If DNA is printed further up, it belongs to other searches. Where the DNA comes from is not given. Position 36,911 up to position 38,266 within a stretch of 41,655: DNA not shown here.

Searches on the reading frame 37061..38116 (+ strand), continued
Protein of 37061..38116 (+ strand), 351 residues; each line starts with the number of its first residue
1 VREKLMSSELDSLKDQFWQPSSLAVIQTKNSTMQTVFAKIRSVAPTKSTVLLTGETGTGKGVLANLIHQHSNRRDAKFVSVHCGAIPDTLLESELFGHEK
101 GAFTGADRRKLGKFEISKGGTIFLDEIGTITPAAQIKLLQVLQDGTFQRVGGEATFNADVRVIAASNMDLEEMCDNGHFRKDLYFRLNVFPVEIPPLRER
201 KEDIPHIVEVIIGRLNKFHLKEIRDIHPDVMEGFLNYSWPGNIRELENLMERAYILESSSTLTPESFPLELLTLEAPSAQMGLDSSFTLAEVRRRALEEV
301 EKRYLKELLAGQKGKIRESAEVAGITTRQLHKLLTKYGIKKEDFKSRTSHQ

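Call 55: list_cluster_members(proteins=[P0169, P0171, P0166, P0174, P0175, P0165, P0161])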
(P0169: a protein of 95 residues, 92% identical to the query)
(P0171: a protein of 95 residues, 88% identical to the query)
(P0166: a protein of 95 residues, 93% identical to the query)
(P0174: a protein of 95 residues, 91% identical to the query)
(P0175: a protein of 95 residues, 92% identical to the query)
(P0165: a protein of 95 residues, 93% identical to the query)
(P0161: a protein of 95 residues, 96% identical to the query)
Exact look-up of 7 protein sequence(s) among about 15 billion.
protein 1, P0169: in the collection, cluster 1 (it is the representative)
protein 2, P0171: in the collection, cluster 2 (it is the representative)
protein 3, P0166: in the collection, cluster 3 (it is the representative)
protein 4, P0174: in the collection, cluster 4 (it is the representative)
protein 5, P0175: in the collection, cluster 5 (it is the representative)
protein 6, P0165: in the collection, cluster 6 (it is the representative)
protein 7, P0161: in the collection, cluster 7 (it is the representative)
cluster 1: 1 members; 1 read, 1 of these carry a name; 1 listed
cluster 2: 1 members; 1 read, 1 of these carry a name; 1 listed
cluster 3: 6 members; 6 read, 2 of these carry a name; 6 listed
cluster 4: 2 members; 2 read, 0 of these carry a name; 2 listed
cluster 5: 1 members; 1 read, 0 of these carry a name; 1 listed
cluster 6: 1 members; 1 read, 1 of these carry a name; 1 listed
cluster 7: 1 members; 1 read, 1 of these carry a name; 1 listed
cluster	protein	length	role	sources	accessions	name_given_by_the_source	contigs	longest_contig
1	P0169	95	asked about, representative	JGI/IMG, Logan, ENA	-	chaperonin GroES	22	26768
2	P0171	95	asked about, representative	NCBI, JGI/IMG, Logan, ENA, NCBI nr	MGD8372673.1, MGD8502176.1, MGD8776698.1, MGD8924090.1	MAG: co-chaperone GroES [Syntrophobacterales bacterium] | chaperonin GroES | MAG: co-chaperone GroES [Deltaproteobacteria bacterium]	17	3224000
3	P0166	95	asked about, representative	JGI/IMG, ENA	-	chaperonin GroES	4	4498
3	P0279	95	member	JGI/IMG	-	chaperonin GroES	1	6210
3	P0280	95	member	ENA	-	-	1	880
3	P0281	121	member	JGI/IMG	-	-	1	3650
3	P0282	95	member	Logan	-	-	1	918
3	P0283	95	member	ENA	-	-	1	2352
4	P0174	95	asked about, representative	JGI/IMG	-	-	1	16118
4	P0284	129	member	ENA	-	-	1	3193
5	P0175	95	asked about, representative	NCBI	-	-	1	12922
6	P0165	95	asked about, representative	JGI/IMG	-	chaperonin GroES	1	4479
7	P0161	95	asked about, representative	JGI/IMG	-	chaperonin GroES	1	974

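Call 56: list_cluster_members(proteins=[P0216, P0232, P0207, P0230, P0259, P0261, P0262, P0242, P0213, P0189])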
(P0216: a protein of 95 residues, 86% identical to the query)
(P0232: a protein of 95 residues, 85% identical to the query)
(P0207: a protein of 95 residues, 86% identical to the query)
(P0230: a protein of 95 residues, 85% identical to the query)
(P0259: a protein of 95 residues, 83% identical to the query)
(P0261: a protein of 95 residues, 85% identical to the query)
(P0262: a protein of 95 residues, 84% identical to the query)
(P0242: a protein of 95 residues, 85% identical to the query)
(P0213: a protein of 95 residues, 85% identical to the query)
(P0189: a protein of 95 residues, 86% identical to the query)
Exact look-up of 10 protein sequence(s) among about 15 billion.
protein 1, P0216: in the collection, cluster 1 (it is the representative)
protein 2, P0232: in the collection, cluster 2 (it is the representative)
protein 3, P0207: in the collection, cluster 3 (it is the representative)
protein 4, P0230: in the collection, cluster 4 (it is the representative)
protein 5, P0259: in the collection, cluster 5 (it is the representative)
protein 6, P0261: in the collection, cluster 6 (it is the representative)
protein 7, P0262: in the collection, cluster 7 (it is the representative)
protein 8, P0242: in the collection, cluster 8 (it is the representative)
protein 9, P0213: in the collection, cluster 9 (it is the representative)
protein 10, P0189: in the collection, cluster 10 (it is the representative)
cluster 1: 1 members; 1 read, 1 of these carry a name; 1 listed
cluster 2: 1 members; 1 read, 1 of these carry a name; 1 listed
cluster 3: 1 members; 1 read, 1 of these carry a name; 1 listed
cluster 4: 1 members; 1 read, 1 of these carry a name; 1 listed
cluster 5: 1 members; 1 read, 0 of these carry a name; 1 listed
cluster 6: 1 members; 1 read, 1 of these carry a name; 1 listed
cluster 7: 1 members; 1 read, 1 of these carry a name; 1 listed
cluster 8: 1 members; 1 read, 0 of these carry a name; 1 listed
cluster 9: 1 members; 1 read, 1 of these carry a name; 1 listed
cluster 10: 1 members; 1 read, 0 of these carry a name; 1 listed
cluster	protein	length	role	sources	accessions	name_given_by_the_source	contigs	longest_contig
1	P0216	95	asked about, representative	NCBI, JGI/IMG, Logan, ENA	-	chaperonin GroES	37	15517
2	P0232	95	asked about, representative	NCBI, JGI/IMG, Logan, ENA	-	chaperonin GroES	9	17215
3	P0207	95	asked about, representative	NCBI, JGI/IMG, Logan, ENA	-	chaperonin GroES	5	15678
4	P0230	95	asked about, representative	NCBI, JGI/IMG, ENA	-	chaperonin GroES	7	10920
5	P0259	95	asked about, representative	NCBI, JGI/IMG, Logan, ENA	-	-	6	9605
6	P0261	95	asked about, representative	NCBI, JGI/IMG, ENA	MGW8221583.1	MAG: co-chaperone GroES [Syntrophobacteria bacterium] | chaperonin GroES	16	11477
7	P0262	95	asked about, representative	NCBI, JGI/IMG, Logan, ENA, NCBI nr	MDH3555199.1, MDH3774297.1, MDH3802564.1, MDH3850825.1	MAG: co-chaperone GroES [Deltaproteobacteria bacterium] | chaperonin GroES | co-chaperone GroES [Deltaproteobacteria bacterium]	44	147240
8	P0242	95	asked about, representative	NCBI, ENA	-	-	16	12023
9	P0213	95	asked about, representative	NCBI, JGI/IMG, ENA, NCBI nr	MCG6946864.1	MAG: co-chaperone GroES [Deltaproteobacteria bacterium] | chaperonin GroES | co-chaperone GroES [Deltaproteobacteria bacterium]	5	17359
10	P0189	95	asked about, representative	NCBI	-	-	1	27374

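Call 57: find_encoding_contigs(protein=P0261, flank=3000, max_places=8)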
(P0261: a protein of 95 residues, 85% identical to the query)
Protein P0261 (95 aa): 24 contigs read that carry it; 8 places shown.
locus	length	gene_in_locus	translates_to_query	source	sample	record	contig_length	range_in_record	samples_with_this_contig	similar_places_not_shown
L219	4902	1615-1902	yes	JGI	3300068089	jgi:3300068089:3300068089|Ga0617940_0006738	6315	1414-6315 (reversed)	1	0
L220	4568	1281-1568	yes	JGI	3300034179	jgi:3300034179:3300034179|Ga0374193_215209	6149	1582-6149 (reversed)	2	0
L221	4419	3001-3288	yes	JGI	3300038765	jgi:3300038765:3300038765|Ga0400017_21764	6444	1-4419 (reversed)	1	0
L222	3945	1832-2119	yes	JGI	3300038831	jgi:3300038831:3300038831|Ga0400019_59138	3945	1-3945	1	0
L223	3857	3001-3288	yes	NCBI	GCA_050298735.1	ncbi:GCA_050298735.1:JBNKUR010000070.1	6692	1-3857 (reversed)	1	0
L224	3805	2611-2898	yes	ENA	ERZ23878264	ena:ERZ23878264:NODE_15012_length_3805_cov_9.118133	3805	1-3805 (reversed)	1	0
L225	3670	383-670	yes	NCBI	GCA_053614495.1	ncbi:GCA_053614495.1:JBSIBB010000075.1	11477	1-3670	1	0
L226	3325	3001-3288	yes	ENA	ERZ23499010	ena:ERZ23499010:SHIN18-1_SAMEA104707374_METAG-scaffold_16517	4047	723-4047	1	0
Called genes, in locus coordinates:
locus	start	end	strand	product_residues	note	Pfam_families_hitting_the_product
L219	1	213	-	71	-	?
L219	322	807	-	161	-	PF10604:Polyketide_cyc2, PF03364:Polyketide_cyc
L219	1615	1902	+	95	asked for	PF00166:Cpn10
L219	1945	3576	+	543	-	PF00118:Cpn60_TCP1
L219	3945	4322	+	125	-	PF01192:RNA_pol_Rpb6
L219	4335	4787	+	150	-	-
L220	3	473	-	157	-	?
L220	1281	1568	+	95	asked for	PF00166:Cpn10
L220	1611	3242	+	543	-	PF00118:Cpn60_TCP1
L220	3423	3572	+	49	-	-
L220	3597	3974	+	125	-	PF01192:RNA_pol_Rpb6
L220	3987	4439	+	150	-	-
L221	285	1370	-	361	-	PF00266:Aminotran_5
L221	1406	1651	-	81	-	-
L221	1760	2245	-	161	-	PF10604:Polyketide_cyc2, PF03364:Polyketide_cyc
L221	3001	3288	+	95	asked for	PF00166:Cpn10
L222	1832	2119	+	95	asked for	PF00166:Cpn10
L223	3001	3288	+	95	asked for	PF00166:Cpn10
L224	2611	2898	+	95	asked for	PF00166:Cpn10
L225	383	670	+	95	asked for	PF00166:Cpn10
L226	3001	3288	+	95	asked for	PF00166:Cpn10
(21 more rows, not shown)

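Call 65: search_solved_structures(query=P0003, max_evalue=1e-40, show_alignments=2)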
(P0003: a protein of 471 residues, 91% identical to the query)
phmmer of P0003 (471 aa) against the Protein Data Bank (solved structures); distinct sequences matched with E-value up to 1e-40: 34.
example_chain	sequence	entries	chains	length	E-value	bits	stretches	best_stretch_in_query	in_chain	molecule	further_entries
4l4u_A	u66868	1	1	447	1.8e-77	264.6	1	4-459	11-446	Transcriptional regulator (NtrC family)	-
1ny5_A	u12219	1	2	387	1.4e-76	261.6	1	4-377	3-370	transcriptional regulator (NtrC family)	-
9qq6_C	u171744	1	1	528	2.2e-75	257.7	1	148-397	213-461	Nif-specific regulatory protein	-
6jdi_A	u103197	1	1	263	1.6e-71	245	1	152-378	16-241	Nitrogen assimilation regulatory protein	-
1ojl_A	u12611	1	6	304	1.7e-71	244.9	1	149-450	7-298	TRANSCRIPTIONAL REGULATORY PROTEIN ZRAR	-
26jl_A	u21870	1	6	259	1.8e-71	244.8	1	153-382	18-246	Flagellar regulatory protein A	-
8p53_C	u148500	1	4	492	4.3e-71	243.6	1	117-382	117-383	Transcriptional regulator FleQ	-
8pb9_D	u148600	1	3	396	5.8e-71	243.1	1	117-378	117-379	Transcriptional regulator FleQ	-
5exp_A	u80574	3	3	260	6.3e-71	243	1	151-378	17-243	Transcriptional regulator FleQ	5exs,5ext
5exx_A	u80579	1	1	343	7.3e-71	242.8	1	151-383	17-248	Transcriptional regulator FleQ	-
7ejw_C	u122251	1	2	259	7.9e-71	242.7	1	152-378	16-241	Transcriptional regulator FleQ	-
6j7e_A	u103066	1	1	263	7.9e-71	242.7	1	152-378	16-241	Nitrogen assimilation regulatory protein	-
6jdl_A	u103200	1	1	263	2.1e-70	241.3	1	152-378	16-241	Nitrogen assimilation regulatory protein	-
6iy8_A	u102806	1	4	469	2.2e-67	231.4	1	149-378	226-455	Positive regulator CapR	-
3dzd_A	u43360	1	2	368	2e-66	228.2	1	27-381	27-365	Transcriptional regulator (NtrC family)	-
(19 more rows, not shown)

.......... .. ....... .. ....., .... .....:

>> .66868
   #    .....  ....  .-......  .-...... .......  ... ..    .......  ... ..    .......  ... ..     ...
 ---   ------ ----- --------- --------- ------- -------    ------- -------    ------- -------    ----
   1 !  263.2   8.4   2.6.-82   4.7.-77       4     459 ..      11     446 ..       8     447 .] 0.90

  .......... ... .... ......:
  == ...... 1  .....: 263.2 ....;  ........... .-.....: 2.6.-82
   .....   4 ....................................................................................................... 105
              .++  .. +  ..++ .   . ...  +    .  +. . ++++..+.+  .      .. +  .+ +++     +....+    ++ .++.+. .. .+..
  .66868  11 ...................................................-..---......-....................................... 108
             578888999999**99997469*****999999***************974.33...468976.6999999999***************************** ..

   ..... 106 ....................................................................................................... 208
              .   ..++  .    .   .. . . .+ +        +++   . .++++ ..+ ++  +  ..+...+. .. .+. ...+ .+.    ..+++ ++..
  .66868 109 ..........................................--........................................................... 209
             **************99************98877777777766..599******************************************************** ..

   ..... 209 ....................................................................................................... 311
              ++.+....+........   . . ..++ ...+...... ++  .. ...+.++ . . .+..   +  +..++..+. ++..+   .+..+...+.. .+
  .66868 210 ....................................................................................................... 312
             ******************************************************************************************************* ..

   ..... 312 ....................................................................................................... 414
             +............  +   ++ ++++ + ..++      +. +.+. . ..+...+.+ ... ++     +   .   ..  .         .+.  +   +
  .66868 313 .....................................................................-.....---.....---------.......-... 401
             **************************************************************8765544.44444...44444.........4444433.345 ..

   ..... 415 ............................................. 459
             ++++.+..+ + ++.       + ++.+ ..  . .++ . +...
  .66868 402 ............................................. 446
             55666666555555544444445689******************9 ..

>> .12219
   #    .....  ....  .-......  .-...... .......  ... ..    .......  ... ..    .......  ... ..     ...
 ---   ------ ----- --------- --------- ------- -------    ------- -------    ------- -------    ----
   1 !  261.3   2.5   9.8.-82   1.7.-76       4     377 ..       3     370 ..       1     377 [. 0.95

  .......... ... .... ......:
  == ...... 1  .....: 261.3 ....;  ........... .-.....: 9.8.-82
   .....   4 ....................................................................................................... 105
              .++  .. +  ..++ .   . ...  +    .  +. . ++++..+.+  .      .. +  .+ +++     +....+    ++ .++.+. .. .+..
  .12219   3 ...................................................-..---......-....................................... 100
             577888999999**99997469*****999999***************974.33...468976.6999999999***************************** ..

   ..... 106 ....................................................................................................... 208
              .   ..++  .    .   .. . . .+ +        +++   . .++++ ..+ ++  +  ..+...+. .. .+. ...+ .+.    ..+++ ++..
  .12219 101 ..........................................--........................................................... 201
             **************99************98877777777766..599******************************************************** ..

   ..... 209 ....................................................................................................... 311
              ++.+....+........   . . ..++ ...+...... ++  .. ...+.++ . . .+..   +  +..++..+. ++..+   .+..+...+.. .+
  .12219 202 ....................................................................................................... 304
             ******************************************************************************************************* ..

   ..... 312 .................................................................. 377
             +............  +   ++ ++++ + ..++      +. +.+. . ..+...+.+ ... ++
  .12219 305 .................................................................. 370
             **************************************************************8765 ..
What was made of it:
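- The nearest structural relative is NtrC1, which is the negative-control type (call 65).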

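Call 70: find_encoding_contigs(protein=P0001, flank=6000, max_places=2)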
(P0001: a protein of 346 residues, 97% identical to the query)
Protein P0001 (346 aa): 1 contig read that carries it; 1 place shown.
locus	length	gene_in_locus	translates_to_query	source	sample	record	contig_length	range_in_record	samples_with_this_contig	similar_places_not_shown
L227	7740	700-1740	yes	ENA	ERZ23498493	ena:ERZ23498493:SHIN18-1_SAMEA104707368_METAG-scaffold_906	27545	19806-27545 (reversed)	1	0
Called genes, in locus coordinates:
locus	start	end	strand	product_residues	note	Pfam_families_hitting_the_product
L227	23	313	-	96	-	PF00166:Cpn10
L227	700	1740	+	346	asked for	PF00158:Sigma54_activat, PF14532:Sigma54_activ_2, PF07724:AAA_2 (weak), PF07728:AAA_5, PF00004:AAA (weak), PF25601:AAA_lid_14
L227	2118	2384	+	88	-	-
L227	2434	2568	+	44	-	-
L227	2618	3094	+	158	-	PF00582:Usp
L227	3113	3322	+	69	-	-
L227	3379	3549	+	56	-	-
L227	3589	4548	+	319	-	PF00226:DnaJ, PF01556:DnaJ_C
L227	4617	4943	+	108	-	PF13591:MerR_2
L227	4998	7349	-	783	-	PF02190:LON_substr_bdg, PF00004:AAA, PF07728:AAA_5, PF22667:Lon_lid, PF05362:Lon_C, PF13541:ChlI (weak)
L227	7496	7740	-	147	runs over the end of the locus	PF00011:HSP20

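Call 71: find_encoding_contigs(protein=P0123, flank=6000, max_places=4)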
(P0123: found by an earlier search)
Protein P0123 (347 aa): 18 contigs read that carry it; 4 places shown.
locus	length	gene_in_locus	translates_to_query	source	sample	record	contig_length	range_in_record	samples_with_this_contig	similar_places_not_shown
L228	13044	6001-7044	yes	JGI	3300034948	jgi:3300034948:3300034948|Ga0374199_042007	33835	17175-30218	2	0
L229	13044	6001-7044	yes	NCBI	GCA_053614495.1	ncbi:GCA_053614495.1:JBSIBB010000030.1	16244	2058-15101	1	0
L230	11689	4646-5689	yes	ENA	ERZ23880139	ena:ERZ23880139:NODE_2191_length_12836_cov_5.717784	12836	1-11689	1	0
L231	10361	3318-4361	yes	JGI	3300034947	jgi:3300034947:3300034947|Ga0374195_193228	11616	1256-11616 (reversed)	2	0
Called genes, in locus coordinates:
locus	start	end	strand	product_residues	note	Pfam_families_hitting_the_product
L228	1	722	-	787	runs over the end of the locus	PF02633:Creatininase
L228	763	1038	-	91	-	-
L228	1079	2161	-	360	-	PF17396:DUF1611_N, PF07755:DUF1611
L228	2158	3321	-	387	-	PF00291:PALP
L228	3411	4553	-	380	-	PF00512:HisKA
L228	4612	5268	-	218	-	PF00571:CBS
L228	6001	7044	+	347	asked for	PF00158:Sigma54_activat, PF14532:Sigma54_activ_2, PF07724:AAA_2 (weak), PF00004:AAA (faint), PF07728:AAA_5, PF25601:AAA_lid_14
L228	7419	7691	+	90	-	-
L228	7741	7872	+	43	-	-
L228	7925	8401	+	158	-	PF00582:Usp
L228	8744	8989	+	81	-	-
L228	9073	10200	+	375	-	PF00089:Trypsin, PF13365:Trypsin_2, PF13180:PDZ_2, PF17820:PDZ_6 (faint)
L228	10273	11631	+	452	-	PF02518:HATPase_c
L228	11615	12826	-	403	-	PF07786:HGSNAT_cat, PF04235:DUF418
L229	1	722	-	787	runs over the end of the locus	PF02633:Creatininase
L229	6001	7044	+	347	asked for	PF00158:Sigma54_activat, PF14532:Sigma54_activ_2, PF07724:AAA_2 (weak), PF00004:AAA (faint), PF07728:AAA_5, PF25601:AAA_lid_14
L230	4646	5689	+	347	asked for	PF00158:Sigma54_activat, PF14532:Sigma54_activ_2, PF07724:AAA_2 (weak), PF00004:AAA (faint), PF07728:AAA_5, PF25601:AAA_lid_14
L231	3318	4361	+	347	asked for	PF00158:Sigma54_activat, PF14532:Sigma54_activ_2, PF07724:AAA_2 (weak), PF00004:AAA (faint), PF07728:AAA_5, PF25601:AAA_lid_14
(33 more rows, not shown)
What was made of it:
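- One MAG with a receiver-less activator also has one: GCA_053614495.1 (calls 57, 71).
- Tried and rejected: The best result is a different receiver-less lineage, GCA_053614495.1, that has a CIRCE-type groESL (calls 57, 71).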

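Call 72: find_encoding_contigs(protein=P0216, flank=2500, max_places=10)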
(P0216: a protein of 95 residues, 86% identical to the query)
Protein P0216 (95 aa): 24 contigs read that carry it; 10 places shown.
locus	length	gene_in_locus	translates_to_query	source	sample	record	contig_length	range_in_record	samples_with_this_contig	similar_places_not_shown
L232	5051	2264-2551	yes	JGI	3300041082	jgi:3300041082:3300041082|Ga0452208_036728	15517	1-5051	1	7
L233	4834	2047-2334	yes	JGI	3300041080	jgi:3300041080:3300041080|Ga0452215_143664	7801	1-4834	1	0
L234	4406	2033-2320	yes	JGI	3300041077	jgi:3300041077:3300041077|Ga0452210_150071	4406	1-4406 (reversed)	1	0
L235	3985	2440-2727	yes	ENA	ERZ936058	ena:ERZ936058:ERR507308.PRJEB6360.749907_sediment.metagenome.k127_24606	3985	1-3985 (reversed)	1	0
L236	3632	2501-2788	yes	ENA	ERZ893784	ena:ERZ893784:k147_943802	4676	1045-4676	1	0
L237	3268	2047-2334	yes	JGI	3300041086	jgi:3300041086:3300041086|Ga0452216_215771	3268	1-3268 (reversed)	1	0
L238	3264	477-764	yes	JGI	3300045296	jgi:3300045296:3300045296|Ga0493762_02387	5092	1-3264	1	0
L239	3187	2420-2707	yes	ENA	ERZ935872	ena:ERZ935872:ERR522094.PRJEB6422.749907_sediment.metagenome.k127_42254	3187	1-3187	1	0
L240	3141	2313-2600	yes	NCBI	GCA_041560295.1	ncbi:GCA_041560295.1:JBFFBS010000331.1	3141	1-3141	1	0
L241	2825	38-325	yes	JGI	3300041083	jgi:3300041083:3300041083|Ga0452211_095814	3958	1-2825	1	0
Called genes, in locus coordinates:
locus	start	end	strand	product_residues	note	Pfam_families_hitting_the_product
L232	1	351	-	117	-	?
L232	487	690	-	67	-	-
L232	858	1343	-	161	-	PF10604:Polyketide_cyc2, PF03364:Polyketide_cyc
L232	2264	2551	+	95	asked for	PF00166:Cpn10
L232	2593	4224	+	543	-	PF00118:Cpn60_TCP1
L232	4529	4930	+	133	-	PF01192:RNA_pol_Rpb6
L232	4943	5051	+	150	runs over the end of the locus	PF07719:TPR_2 (faint)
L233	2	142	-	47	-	?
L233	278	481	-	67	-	-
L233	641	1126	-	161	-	PF10604:Polyketide_cyc2, PF03364:Polyketide_cyc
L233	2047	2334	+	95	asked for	PF00166:Cpn10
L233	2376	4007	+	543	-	PF00118:Cpn60_TCP1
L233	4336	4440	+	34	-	-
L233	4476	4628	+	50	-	-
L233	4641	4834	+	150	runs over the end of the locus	PF07719:TPR_2 (faint)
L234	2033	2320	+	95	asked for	PF00166:Cpn10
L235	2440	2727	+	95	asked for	PF00166:Cpn10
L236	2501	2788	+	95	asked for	PF00166:Cpn10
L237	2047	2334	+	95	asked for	PF00166:Cpn10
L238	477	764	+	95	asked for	PF00166:Cpn10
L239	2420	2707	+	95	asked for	PF00166:Cpn10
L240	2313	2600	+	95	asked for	PF00166:Cpn10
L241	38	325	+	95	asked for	PF00166:Cpn10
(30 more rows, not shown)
